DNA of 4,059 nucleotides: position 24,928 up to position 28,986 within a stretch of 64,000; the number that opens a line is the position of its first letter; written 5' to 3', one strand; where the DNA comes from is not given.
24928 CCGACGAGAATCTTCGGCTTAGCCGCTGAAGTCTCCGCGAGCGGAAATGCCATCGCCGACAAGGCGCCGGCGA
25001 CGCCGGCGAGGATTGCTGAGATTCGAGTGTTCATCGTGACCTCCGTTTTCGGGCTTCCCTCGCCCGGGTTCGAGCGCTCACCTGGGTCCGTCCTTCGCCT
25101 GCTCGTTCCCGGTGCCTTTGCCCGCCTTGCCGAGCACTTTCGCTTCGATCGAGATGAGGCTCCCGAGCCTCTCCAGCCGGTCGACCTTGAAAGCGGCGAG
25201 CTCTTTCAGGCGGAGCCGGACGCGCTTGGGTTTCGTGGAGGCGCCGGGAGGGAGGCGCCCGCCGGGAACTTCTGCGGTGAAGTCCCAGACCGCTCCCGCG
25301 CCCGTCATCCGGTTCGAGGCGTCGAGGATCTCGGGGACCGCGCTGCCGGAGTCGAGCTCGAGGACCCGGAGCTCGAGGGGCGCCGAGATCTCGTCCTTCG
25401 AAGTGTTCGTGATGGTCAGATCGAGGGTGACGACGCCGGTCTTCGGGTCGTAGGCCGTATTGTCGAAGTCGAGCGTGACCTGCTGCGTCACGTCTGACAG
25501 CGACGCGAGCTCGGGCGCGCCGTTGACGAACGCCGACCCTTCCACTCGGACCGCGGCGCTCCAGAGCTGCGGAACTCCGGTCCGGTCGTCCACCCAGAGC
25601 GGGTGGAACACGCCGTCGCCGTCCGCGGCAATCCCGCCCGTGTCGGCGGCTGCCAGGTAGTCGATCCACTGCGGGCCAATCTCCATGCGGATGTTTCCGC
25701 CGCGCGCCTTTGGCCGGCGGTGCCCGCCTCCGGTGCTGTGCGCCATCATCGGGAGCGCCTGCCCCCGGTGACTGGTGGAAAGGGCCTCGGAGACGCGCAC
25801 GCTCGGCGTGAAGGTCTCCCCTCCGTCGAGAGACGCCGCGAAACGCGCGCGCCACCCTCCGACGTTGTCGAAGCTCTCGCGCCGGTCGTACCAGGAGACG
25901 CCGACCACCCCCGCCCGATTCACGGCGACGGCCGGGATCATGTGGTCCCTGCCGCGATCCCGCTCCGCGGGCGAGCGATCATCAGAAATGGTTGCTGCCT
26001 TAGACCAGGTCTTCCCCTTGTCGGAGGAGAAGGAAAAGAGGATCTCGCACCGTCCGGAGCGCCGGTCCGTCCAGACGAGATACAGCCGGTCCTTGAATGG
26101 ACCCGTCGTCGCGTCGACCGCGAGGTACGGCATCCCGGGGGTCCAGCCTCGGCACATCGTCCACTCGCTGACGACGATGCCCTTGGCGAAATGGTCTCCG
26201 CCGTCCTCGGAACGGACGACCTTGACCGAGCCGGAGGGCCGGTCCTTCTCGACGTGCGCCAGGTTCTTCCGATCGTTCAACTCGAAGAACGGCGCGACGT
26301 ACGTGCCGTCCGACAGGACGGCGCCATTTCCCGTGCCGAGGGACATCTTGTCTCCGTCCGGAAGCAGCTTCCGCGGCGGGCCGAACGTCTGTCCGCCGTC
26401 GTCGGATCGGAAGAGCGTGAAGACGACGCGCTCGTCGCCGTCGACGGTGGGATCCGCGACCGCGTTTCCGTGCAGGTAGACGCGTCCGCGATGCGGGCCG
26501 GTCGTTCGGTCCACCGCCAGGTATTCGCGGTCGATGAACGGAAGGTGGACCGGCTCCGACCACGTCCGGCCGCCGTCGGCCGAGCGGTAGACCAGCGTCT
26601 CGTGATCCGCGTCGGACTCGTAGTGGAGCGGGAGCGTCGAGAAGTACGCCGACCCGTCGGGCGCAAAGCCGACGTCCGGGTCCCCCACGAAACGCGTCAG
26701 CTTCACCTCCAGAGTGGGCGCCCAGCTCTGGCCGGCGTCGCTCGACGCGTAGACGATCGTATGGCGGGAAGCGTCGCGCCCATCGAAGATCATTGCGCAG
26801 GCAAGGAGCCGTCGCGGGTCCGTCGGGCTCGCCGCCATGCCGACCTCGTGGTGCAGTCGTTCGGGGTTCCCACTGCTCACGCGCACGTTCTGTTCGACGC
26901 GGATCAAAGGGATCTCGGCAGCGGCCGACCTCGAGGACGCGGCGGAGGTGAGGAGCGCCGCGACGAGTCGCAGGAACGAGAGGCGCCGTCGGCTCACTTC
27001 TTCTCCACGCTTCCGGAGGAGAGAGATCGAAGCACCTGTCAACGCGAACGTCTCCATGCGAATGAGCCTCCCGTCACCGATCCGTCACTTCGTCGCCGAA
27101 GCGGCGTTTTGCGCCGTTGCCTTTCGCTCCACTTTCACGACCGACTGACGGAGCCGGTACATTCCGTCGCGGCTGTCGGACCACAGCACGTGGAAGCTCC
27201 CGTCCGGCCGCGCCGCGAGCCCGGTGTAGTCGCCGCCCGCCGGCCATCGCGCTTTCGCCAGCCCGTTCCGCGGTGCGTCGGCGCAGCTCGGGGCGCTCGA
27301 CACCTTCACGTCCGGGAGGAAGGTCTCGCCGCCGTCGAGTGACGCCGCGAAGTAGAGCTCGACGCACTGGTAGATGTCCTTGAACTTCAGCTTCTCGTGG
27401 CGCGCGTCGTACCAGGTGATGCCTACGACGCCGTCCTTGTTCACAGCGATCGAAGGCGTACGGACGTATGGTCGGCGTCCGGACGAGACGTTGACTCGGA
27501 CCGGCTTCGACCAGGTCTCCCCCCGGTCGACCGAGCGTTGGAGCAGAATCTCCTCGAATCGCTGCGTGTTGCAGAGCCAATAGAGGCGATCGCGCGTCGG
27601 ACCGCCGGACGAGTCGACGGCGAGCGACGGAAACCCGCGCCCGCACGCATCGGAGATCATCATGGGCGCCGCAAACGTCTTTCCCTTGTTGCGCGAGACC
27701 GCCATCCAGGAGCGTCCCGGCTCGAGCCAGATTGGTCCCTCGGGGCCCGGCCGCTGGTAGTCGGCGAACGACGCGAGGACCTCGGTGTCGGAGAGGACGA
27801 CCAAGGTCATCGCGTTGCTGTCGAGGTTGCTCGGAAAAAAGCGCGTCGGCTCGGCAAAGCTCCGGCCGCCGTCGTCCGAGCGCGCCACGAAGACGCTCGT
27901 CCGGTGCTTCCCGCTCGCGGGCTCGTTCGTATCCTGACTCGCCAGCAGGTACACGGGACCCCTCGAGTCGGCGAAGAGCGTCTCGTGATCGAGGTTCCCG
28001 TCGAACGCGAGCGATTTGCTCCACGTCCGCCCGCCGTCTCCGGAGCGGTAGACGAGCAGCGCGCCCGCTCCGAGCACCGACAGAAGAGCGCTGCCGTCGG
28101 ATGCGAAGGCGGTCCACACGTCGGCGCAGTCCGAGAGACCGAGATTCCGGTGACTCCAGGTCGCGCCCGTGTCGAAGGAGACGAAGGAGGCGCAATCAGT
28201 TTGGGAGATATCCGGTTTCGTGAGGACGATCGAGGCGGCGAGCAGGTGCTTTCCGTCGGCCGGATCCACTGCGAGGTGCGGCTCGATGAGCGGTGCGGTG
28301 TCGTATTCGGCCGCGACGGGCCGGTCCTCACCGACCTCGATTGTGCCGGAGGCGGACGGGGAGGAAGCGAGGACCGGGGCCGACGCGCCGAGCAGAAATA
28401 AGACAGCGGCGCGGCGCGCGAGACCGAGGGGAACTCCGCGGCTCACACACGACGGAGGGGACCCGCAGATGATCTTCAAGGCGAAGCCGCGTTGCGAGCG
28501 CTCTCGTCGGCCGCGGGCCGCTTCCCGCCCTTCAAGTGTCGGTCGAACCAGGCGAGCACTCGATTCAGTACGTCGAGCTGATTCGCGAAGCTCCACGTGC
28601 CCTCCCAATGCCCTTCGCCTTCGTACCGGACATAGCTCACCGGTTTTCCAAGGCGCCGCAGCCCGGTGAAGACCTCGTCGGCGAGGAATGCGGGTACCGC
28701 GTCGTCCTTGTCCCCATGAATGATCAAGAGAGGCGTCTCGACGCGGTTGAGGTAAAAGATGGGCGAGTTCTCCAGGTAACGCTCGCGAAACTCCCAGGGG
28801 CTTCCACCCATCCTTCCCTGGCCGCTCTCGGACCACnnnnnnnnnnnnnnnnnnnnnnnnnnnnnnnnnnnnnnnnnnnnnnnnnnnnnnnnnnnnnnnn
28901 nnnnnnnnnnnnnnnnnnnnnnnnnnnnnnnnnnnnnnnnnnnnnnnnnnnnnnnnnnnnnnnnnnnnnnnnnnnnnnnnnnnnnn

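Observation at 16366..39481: A 23-kb co-directional array of alternating BNR (sialidase-fold) proteins and S9 peptidases, headed by a TonB-dependent receptor and a divergent GntR/FadR regulator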

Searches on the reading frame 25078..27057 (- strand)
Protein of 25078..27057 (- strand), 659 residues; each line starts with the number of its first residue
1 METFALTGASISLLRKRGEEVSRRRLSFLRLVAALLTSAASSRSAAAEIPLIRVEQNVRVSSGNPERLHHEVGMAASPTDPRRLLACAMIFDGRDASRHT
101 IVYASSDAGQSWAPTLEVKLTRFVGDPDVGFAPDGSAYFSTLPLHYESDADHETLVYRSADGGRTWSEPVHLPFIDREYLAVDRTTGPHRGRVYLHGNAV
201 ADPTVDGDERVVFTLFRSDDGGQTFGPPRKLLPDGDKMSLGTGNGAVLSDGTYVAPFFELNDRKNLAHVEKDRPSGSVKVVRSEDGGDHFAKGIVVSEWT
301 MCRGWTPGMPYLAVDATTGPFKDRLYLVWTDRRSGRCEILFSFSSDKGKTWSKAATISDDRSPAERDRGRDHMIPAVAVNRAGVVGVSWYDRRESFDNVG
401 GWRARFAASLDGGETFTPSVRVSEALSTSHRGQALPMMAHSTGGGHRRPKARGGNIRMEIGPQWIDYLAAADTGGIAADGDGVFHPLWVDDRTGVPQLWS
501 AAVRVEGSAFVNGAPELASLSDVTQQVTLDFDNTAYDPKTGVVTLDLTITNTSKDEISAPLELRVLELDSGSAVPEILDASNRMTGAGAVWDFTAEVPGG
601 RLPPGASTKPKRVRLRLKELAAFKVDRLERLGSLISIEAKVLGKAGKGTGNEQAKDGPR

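Call 4: search_protein_families(library=pfam, proteins=[window:25078-27057:-], max_evalue=0.01)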
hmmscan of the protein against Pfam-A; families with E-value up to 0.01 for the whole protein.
window:25078-27057:- (659 aa): 5 families
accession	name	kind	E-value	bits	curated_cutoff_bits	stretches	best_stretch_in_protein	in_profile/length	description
PF13088.12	BNR_2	-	1.2e-12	48.2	31.4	1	336-428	17-108/277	BNR repeat-like domain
PF02012.26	BNR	-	2.7e-09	36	27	0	157-167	1-11/12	BNR/Asp-box repeat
PF24316.1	Tli3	-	8.3e-07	29.8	27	0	334-372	79-117/129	T6SS Tli3 immunity protein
PF13859.12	BNR_3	-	0.0001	22.3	27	0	152-265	28-148/308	BNR repeat-like domain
PF15902.12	Sortilin-Vps10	-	0.0015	17.8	33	0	99-168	44-111/446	Sortilin, neurotensin receptor 3,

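Call 10: search_protein_families(library=ncbifam, proteins=[window:25078-27057:-], max_evalue=0.01)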
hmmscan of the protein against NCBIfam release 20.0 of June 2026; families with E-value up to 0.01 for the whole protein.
window:25078-27057:- (659 aa): 0 families

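Call 96: search_protein_families(library=padloc, proteins=[window:25078-27057:-], max_evalue=0.00001)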
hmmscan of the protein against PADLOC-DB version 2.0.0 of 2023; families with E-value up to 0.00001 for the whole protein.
window:25078-27057:- (659 aa): 0 families

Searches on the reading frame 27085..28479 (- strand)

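Call 10: search_protein_families(library=ncbifam, proteins=[window:27085-28479:-], max_evalue=0.01)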
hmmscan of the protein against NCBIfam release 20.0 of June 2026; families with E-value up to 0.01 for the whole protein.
window:27085-28479:- (464 aa): 1 family
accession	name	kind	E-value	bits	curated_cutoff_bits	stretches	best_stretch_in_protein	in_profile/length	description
NF045728.1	glycosyl_F510_1955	equivalog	0.00058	19.2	175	0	144-230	75-146/246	F510_1955 family glycosylhydrolase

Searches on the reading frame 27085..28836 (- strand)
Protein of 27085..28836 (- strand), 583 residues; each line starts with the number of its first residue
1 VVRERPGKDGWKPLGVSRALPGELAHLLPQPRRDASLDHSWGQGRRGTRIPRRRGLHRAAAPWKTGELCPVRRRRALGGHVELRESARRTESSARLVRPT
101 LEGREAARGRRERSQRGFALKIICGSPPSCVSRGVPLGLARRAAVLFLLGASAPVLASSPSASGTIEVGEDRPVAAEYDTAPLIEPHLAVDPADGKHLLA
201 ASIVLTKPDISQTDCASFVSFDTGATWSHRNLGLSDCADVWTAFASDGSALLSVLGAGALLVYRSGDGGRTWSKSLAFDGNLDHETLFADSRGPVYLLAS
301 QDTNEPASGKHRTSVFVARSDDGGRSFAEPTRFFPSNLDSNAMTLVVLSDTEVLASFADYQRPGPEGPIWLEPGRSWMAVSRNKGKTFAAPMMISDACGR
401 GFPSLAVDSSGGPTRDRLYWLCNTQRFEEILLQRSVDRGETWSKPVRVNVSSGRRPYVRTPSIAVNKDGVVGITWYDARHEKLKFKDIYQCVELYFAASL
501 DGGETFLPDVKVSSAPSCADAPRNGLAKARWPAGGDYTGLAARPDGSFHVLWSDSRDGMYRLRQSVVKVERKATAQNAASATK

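Call 4: search_protein_families(library=pfam, proteins=[window:27085-28836:-], max_evalue=0.01)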
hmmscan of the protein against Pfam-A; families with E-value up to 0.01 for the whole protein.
window:27085-28836:- (583 aa): 3 families
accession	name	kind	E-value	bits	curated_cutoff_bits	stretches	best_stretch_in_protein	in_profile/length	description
PF02012.26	BNR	-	1.9e-08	33.5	27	0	433-444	1-12/12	BNR/Asp-box repeat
PF13088.12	BNR_2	-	2.5e-08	34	31.4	2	183-408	51-270/277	BNR repeat-like domain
PF24316.1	Tli3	-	2.6e-05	25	27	0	300-340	69-113/129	T6SS Tli3 immunity protein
